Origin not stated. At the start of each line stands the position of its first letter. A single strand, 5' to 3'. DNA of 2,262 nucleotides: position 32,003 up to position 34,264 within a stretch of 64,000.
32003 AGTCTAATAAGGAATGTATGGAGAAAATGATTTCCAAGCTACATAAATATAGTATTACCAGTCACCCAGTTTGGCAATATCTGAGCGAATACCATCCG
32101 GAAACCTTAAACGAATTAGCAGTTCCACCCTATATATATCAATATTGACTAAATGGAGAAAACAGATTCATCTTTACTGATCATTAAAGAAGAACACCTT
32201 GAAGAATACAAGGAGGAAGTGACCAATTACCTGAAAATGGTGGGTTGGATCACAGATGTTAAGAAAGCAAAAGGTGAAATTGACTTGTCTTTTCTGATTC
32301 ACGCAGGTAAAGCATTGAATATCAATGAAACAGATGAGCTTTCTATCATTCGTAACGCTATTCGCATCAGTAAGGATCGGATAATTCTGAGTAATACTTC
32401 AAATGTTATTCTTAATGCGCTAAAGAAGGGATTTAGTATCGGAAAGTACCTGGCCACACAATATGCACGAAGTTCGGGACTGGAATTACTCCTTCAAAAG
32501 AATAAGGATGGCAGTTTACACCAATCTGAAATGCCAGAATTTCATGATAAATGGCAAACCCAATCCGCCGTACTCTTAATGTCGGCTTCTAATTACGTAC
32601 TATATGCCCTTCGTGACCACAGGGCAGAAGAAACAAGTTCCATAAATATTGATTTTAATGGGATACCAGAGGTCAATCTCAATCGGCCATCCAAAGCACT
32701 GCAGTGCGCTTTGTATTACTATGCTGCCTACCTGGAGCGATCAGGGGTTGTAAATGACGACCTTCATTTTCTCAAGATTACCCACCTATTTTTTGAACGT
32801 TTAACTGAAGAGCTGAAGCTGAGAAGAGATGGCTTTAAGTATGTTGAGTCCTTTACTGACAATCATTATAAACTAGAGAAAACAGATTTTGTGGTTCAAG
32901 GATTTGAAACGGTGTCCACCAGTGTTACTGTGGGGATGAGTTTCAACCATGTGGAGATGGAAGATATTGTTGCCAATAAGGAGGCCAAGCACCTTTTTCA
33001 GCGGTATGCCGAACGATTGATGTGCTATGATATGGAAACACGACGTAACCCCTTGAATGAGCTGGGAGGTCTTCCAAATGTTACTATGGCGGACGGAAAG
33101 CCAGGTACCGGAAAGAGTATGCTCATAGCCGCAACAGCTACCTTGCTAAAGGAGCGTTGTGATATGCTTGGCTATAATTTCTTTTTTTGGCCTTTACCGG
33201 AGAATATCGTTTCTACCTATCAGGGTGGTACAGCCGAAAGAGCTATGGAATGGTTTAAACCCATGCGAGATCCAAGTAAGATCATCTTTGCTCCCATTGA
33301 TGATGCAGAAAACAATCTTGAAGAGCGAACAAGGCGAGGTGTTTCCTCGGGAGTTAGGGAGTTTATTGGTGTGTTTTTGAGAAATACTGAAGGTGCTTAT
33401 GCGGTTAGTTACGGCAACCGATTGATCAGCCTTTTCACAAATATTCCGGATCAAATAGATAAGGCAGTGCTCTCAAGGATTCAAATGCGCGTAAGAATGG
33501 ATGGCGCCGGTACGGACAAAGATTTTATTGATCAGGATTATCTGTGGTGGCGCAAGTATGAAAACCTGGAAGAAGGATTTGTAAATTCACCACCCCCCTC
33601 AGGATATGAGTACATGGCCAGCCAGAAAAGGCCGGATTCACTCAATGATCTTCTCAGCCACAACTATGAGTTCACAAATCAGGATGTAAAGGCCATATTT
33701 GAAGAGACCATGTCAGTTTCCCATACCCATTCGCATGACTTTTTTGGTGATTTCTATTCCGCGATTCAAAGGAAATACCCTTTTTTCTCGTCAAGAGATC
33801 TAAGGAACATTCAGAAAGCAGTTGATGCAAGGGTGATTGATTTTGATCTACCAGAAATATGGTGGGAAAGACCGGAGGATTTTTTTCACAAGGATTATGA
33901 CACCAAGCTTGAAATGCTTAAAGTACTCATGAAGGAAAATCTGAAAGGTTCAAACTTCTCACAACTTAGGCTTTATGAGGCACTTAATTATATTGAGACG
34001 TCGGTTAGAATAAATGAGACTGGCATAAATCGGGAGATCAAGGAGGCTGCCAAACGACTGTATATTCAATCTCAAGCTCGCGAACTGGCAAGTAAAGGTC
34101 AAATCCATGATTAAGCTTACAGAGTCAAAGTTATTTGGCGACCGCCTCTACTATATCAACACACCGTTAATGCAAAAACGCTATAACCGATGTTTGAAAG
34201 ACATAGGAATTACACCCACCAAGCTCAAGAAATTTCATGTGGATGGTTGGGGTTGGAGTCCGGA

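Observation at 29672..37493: Six-gene, translationally coupled operon around a divergent AAA+ ATPase, with no recognisable pathway (best candidate for a new system)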

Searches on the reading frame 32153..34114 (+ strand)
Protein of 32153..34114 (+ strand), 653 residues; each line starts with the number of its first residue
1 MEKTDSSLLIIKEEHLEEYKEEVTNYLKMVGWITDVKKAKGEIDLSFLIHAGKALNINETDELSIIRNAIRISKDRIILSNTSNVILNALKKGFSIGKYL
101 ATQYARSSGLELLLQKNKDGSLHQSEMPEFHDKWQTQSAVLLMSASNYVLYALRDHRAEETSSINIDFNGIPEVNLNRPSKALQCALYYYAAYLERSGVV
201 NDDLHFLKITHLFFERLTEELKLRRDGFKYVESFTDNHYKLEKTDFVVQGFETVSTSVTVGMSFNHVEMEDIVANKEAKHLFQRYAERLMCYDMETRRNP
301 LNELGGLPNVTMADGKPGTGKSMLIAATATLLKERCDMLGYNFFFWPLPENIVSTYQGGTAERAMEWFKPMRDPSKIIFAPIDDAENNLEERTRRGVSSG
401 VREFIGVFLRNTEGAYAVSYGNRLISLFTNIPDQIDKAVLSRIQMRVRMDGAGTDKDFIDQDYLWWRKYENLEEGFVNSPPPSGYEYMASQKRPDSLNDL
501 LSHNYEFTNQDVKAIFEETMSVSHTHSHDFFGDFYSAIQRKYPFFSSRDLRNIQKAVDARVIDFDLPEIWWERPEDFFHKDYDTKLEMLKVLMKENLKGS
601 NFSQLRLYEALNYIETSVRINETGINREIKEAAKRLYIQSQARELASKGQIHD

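Call 3: search_protein_families(library=pfam, proteins=[window:32153-34114:+], max_evalue=1)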
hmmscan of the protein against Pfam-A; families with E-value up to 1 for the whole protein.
window:32153-34114:+ (653 aa): 3 families
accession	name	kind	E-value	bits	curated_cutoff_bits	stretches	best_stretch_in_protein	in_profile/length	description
PF00004.35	AAA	-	1.8e-09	38.6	21.2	1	315-449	5-129/131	ATPase family associated with various cellular activities (AAA)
PF24883.2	NPHP3_N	-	0.018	15.7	24.8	1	311-344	25-58/164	Nephrocystin 3, N-terminal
PF05729.18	NACHT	-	0.071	13.4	26.7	1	312-346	4-39/167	NACHT domain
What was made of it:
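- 32153..34114 (+): g3: 653-aa divergent classical-clade AAA ATPase. It has a conserved N-terminal domain of about 300 residues, an AAA core (about 305-450) and an extended C-terminal lid/helical region. Call 3 (PF00004, E = 1.8e-9).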

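Call 4: search_protein_families(library=padloc, proteins=[window:32153-34114:+], max_evalue=1)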
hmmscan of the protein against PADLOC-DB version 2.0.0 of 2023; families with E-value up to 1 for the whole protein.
window:32153-34114:+ (653 aa): 1 family
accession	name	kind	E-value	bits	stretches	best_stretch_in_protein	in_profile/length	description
PDLC04232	IetA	-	0.0063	14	1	312-451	120-245/330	-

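Call 5: search_protein_families(library=ncbifam, proteins=[window:32153-34114:+], max_evalue=1)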
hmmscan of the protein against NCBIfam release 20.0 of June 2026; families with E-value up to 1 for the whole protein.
window:32153-34114:+ (653 aa): 1 family
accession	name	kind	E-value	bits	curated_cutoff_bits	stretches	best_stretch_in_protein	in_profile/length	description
NF041006.2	cell_div_CdvC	equivalog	0.011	14.7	650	1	265-449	98-270/370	cell division protein CdvC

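Call 7: search_solved_structures(query=window:32153-34114:+, max_evalue=0.01, show_alignments=2)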
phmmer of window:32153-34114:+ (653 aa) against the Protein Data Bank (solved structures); distinct sequences matched with E-value up to 0.01: 4.
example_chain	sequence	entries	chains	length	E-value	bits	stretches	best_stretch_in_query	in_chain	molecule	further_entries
5ubv_A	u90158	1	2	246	0.0013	20.2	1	295-440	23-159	ATPase domain of i-AAA protease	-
6ef2_L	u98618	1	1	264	0.0058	18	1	308-441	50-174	26S proteasome subunit RPT4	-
6ef1_L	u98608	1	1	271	0.006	18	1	308-441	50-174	26S proteasome subunit RPT4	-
6ef0_L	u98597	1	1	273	0.0061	18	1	308-441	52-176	26S proteasome subunit RPT4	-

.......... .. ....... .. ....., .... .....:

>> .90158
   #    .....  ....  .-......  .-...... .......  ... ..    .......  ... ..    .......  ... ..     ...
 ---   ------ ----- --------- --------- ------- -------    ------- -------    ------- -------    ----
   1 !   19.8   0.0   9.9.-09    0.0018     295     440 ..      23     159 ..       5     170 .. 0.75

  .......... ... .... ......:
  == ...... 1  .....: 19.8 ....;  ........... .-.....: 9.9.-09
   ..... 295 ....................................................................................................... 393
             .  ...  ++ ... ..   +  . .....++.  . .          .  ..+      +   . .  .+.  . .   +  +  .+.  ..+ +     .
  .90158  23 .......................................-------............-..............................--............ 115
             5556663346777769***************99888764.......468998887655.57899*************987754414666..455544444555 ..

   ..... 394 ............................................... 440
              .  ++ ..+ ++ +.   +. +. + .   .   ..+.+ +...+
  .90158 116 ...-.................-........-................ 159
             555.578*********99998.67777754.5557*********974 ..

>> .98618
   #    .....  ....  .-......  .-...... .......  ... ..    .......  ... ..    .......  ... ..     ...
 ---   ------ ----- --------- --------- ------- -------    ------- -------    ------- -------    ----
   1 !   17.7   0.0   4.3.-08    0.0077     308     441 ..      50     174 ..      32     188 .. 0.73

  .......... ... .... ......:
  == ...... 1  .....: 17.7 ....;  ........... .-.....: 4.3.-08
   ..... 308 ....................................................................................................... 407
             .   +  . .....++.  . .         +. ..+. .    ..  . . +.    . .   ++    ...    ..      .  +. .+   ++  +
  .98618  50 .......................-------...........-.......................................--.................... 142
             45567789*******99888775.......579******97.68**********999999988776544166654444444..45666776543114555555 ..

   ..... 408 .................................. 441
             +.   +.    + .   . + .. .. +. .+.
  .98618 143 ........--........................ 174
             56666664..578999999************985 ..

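Call 10: find_homologous_proteins(query=window:32153-34114:+, max_evalue=0.00001)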
Query window:32153-34114:+ (653 aa): 1290 proteins with E <= 0.00001 among 8000 candidates; the best 120 are listed.
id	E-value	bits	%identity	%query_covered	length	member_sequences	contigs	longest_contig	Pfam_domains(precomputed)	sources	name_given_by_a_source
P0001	0.0e+0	1403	94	100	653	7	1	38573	PF00004.36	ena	-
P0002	0.0e+0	1321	87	100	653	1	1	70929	PF00004.36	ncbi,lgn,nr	ncbi:MAG: ATP-binding protein [Flavobacteriales bacterium]|nr:ATP-binding protein [Flavobacteriales 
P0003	0.0e+0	1304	86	100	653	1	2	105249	PF00004.36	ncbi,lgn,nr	ncbi:MAG: AAA family ATPase [Flavobacteriales bacterium]|nr:AAA family ATPase [Flavobacteriales bact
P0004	0.0e+0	1198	79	100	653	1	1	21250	PF00004.36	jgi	-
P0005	0.0e+0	1055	69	100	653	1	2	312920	PF00004.36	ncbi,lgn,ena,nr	ncbi:MAG: hypothetical protein COA58_08095 [Bacteroidetes bacterium]|nr:MAG: hypothetical protein CO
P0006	0.0e+0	1053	69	100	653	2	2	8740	PF00004.36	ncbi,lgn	ncbi:MAG: AAA family ATPase [Bacteroidia bacterium]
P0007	0.0e+0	1047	70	100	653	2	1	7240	PF00004.36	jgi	jgi:ATPase family associated with various cellular activities (AAA)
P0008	0.0e+0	1035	67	100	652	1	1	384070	PF00004.36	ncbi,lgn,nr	ncbi:MAG: AAA family ATPase [Bacteroidetes bacterium]|nr:AAA family ATPase [Bacteroidota bacterium]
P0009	0.0e+0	1025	69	100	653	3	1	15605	PF00004.36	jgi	-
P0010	0.0e+0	1023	68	100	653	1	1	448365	PF00004.36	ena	-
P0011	0.0e+0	1023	67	100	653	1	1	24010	PF00004.36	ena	-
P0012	0.0e+0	1022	67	100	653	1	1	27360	PF00004.36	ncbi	-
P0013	0.0e+0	1021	67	100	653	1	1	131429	PF00004.36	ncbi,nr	ncbi:AAA family ATPase [bacterium]|nr:AAA family ATPase [bacterium]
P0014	0.0e+0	1020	66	100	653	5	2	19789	PF00004.36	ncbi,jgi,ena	-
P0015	0.0e+0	1018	67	100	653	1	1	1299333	PF00004.36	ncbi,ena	-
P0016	0.0e+0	1018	66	100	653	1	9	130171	PF00004.36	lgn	-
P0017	0.0e+0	1015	67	100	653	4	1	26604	PF00004.36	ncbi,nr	ncbi:MAG: AAA family ATPase [Bacteroidia bacterium]|nr:AAA family ATPase [Bacteroidia bacterium]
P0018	0.0e+0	1013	66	100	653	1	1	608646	PF00004.36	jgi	jgi:hypothetical protein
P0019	1.7e-298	1009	66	100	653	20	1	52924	PF00004.36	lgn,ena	-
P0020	2.9e-298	1008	66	100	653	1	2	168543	PF00004.36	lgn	-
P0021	2.3e-297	1005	66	100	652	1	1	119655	PF00004.36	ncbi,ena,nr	ncbi:MAG: AAA family ATPase [Bacteroidia bacterium]|nr:AAA family ATPase [Bacteroidia bacterium]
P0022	2.7e-297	1005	66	100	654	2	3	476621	PF00004.36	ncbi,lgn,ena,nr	ncbi:MAG: AAA family ATPase [Flavobacteriales bacterium]|nr:AAA family ATPase [Flavobacteriales bact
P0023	4.8e-297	1004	66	100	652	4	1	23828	PF00004.36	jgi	jgi:hypothetical protein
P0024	7.8e-297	1004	66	100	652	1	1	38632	PF00004.36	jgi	jgi:hypothetical protein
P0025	2.6e-296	1002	65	100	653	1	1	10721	PF00004.36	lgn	-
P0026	3.0e-296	1002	66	100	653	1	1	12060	PF00004.36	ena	-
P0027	1.9e-294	996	66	100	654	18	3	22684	PF00004.36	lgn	-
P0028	6.3e-293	991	65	100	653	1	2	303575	PF00004.36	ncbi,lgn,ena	-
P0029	5.5e-285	965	64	100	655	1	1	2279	PF00004.36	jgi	-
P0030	1.1e-283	960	63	99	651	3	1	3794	PF00004.36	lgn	-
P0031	2.3e-283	959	64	100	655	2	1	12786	PF00004.36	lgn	-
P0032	3.3e-283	959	63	99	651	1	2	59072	PF00004.36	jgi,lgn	jgi:hypothetical protein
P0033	1.0e-282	957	64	100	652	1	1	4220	PF00004.36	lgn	-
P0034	2.1e-282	956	64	99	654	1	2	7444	PF00004.36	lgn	-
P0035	2.4e-282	956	64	100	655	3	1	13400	PF00004.36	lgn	-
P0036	3.1e-280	949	63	99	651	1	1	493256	PF00004.36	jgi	-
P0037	7.7e-280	948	64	99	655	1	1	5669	PF00004.36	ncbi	-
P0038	4.6e-279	945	64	99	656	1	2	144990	PF00004.36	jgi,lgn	jgi:hypothetical protein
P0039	2.2e-278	943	63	98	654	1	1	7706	PF00004.36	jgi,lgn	jgi:hypothetical protein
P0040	4.7e-278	942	63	99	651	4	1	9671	PF00004.36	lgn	-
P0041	4.3e-277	938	64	99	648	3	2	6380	PF00004.36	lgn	-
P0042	4.3e-276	935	63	99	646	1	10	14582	PF00004.36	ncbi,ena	-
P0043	8.0e-276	934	62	100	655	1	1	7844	PF00004.36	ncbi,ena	-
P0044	9.6e-276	934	63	98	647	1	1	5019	PF00004.36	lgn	-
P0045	3.5e-275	932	62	99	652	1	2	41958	PF00004.36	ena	-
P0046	4.6e-275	932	62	99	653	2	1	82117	PF00004.36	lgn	-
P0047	5.4e-275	932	62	99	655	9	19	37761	PF00004.36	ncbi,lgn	ncbi:MAG: ATP-binding protein [Flavobacteriales bacterium]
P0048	1.7e-274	930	62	99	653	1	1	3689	PF00004.36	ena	-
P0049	3.2e-273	926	62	99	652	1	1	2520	PF00004.36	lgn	-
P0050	1.5e-272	923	61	99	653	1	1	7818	PF00004.36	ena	-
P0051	2.1e-272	923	61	100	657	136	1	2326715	PF00004.36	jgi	jgi:hypothetical protein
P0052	3.4e-272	922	63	99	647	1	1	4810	PF00004.36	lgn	-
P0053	3.5e-272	922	61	99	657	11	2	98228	PF00004.36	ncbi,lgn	-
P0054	2.5e-271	919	62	98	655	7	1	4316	PF00004.36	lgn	-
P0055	2.6e-271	919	61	99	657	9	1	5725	PF00004.36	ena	-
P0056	3.6e-271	919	61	99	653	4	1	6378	PF00004.36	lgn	-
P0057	4.3e-271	919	61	99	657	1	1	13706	PF00004.36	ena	-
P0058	1.1e-270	917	61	99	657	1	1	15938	PF00004.36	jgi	-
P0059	1.3e-270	917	61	99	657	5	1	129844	PF00004.36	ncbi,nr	ncbi:MAG: AAA family ATPase [Flavobacteriales bacterium]|nr:AAA family ATPase [Flavobacteriales bact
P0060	1.5e-270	917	61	99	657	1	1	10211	PF00004.36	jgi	-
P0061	9.7e-270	914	61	99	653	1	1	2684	PF00004.36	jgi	jgi:hypothetical protein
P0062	3.7e-269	912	60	99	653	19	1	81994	PF00004.36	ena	-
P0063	1.2e-268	911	60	99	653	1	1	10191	PF00004.36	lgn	-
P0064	1.4e-268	910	61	99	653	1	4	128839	PF00004.36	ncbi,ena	-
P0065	2.2e-268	910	60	99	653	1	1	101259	PF00004.36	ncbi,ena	-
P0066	4.4e-268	909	60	99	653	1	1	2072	PF00004.36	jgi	jgi:hypothetical protein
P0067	5.7e-268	908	61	99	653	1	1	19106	PF00004.36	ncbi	ncbi:MAG: ATP-binding protein [Flavobacteriales bacterium]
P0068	6.4e-268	908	60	99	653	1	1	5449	PF00004.36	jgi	jgi:hypothetical protein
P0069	8.7e-268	908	60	99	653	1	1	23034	PF00004.36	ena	-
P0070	1.4e-267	907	60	99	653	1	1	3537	PF00004.36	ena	-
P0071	1.8e-267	907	60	99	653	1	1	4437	PF00004.36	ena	-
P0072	1.2e-265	901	60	100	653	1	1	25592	PF00004.36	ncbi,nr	ncbi:MAG: ATP-binding protein [Saprospiraceae bacterium]|nr:ATP-binding protein [Saprospiraceae bact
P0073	2.5e-265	900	60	100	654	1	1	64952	PF00004.36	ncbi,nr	ncbi:MAG: AAA family ATPase [Chitinophagales bacterium]|nr:AAA family ATPase [Chitinophagales bacter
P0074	5.6e-265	898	60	100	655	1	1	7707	PF00004.36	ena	-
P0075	3.6e-263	893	60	100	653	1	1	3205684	PF00004.36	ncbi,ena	-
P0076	4.7e-263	892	59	100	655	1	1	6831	PF00004.36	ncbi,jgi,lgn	ncbi:MAG: hypothetical protein ACI959_000997 [Limisphaerales bacterium]|jgi:hypothetical protein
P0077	1.2e-262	891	68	85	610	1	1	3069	PF00004.36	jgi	-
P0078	1.0e-261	888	58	100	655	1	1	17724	PF00004.36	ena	-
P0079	1.2e-261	888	60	96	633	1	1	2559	PF00004.36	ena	-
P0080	2.5e-258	876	58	100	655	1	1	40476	PF00004.36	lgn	-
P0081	8.2e-258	875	59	100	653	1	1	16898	PF00004.36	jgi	-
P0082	5.6e-257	872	58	99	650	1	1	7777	PF00004.36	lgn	-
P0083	1.1e-255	868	58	99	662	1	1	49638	PF00004.36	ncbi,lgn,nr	ncbi:MAG: AAA family ATPase [Bacteroidetes bacterium]|nr:AAA family ATPase [Bacteroidota bacterium]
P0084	9.7e-254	861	58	99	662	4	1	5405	PF00004.36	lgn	-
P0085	3.2e-252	856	58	99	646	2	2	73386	PF00004.36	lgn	-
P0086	7.2e-252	855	59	98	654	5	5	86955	PF00004.36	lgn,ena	-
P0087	1.1e-251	855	59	99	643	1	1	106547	PF00004.36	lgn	-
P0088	4.7e-251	852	59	98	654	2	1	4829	PF00004.36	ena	-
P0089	1.3e-240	818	56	99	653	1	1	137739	PF00004.36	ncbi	-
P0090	1.1e-239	815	56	99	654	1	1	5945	PF00004.36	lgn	-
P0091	2.7e-234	797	64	80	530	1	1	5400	PF00004.36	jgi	jgi:hypothetical protein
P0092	9.7e-233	792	54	99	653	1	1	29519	PF00004.36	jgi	jgi:hypothetical protein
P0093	1.7e-230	785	60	88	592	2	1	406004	PF00004.36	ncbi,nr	ncbi:MAG: AAA family ATPase [Flavobacteriales bacterium]|nr:AAA family ATPase [Flavobacteriales bact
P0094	1.1e-224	765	53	98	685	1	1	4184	PF00004.36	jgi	jgi:SpoVK/Ycf46/Vps4 family AAA+-type ATPase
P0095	7.8e-224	763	53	98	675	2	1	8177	PF00004.36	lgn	-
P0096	5.8e-223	760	53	99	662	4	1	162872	PF00004.36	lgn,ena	-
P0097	4.5e-206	704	67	70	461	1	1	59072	PF00004.36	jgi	jgi:hypothetical protein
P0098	4.0e-197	674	49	95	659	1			PF00004.36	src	-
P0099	2.8e-196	672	46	98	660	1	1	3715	PF00004.36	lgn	-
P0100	4.9e-196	671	47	98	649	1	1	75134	PF00004.36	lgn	-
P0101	5.5e-195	667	63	69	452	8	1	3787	PF00004.36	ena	-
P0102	2.3e-191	655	47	98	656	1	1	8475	PF00004.36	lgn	-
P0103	8.7e-191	653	46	98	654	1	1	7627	PF00004.36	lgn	-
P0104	4.7e-190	651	47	98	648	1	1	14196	PF00004.36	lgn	-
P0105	7.4e-190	650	47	98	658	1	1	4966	PF00004.36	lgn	-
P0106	2.3e-188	645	44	98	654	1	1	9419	PF00004.36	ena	-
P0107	3.4e-188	645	64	66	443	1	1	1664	PF00004.36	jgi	-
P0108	1.0e-187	643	47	96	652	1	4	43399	PF00004.36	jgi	jgi:hypothetical protein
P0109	1.4e-187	643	45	99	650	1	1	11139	PF00004.36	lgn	-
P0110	1.8e-187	642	46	98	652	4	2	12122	PF00004.36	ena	-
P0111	4.8e-187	641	47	96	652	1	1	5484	PF00004.36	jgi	jgi:hypothetical protein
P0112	5.9e-187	641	43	98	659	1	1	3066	PF00004.36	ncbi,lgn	-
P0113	8.2e-187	640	45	99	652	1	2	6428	PF00004.36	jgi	jgi:ATPase family associated with various cellular activities (AAA)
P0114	1.1e-186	640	45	98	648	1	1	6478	PF00004.36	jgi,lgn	-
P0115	1.1e-186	640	45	98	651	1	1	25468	PF00004.36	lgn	-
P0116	1.5e-186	639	45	98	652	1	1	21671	PF00004.36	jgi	jgi:hypothetical protein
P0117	3.3e-186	638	45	99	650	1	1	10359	PF00004.36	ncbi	-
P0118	4.4e-186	638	45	99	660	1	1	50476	PF00004.36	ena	-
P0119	4.8e-186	638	45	98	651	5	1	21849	PF00004.36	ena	-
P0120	5.3e-186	638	46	96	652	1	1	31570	PF00004.36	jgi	jgi:hypothetical protein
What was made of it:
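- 32153..34114 (+): Call 10: a full-length family of about 650 aa.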

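Call 12: find_related_loci(query=A1, collection=genome_contigs, flank=10000)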
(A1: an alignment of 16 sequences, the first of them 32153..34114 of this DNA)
Query A1 (653 aa) in genome_contigs; peptide patterns used: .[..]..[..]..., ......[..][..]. (x = any residue, [..] = any of these).
599 stretches matched a pattern (row limit reached: there are more); 490 encode a relative of the query (tblastn E <= 1e-3); the best 80 are kept; 80 distinct loci.
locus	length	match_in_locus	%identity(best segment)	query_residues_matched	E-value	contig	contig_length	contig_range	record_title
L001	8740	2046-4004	69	1-653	0e+0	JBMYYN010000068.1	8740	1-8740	MAG: Bacteroidia bacterium isolate ME_XS_2208_bin_33 ME_XS_2208_bin_33_68, whole genome shotgun sequence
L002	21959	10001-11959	69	1-653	0e+0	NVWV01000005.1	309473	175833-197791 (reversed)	MAG: Bacteroidetes bacterium isolate NORP28 Contig_source1382A_37, whole genome shotgun sequence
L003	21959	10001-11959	91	1-653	0e+0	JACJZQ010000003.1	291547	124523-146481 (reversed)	MAG: Flavobacteriales bacterium isolate HK-STAS-BACT-68 HK-STAS-BACT-68_3, whole genome shotgun sequence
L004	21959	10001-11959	67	1-653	0e+0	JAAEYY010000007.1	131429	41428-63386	Bacterium isolate P03SST1bin.8 NODE_95_length_131429_cov_5.52143, whole genome shotgun sequence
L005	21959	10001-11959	67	1-653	0e+0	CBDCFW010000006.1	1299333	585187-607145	MAG: Bacteroidia bacterium isolate 7f9a9047-ce31-4f51-b465-151de501cfc3 genome assembly, contig: contig_6, whole genome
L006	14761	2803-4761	67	1-653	0e+0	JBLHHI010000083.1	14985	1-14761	MAG: Bacteroidia bacterium isolate 3300054976_154 Ga0535667_0006460, whole genome shotgun sequence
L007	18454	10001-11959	67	1-653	0e+0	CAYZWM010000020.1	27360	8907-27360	MAG TPA_asm: uncultured Chitinophagaceae bacterium isolate SRP215229_co1_39 genome assembly, contig: NODE_932_length_273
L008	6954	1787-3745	66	1-653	0e+0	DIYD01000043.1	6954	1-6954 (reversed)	MAG TPA_asm: Bacteroidetes bacterium UBA6063 UBA6063_contig_1865, whole genome shotgun sequence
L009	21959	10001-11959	66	1-653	0e+0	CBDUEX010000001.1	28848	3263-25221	MAG TPA_asm: uncultured Bacteroidia bacterium isolate SRR22808126_concoct_122 genome assembly, contig: ERZ25043457.772,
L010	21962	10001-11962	66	1-653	0e+0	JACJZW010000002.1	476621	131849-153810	MAG: Flavobacteriales bacterium isolate HK-STAS-BACT-74 HK-STAS-BACT-74_2, whole genome shotgun sequence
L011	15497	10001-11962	67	1-653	0e+0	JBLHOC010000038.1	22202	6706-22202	MAG: Bacteroidia bacterium isolate 3300055726_19 Ga0535650_0003082, whole genome shotgun sequence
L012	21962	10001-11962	66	1-653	0e+0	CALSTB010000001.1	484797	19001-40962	MAG: uncultured Bacteroidia bacterium isolate AE_MB266 genome assembly, contig: contig_15963_AE_MB266, whole genome shot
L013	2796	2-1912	66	17-653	0e+0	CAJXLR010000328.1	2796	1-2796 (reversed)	MAG TPA_asm: uncultured Bacteroidetes bacterium isolate SRR4030075_bin.65_MetaBAT_v2.12.1_MAG genome assembly, contig: N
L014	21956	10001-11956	67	1-653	0e+0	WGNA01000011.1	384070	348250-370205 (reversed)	MAG: Bacteroidetes bacterium isolate RI_134 c_000000094133, whole genome shotgun sequence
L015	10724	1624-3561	63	1-646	0e+0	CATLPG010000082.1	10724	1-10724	MAG: uncultured Saccharospirillaceae bacterium isolate SRR3960575_bin.9_MetaWRAP_v1.3_MAG genome assembly, contig: ERZ50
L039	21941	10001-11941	43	1-648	0e+0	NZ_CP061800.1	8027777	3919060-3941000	Desulfonema magnum strain 4be13 chromosome, complete genome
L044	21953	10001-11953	44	6-651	1e-176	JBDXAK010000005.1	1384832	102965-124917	MAG: Gilvibacter sp. isolate CI.39.F.A3_536_63 CI_39_F_A3_536_63_000000000005, whole genome shotgun sequence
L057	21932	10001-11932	43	6-644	5e-174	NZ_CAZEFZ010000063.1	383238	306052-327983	Tenacibaculum amylolyticum isolate MBIC 4355(T) TAMYLO_Contig_67, whole genome shotgun sequence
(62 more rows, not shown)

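Call 36: find_encoding_contigs(protein=P0100, flank=9000, max_places=2)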
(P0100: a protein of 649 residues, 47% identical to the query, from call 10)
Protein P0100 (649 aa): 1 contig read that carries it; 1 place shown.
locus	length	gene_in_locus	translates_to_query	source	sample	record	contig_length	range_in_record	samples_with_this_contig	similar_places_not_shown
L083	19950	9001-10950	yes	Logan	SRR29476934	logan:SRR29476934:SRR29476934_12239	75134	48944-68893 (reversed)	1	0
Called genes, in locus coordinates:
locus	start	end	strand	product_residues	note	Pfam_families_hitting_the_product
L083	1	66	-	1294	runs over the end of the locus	-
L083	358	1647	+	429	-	-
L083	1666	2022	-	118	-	-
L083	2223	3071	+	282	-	-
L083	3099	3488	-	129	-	PF13451:zf_Tbcl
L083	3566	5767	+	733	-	-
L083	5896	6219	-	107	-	-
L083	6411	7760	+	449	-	-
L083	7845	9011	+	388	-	-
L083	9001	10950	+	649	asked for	PF00004:AAA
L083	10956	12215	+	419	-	PF20343:DUF6638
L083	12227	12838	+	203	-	-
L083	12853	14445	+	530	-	-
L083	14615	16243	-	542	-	PF03219:TLC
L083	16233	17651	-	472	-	PF00474:SSF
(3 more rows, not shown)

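Call 62: search_solved_structures(query=A1, max_evalue=0.00001)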
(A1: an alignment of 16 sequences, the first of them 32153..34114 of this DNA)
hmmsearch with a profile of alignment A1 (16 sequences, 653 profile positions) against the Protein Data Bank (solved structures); distinct sequences matched with E-value up to 0.00001: 0.
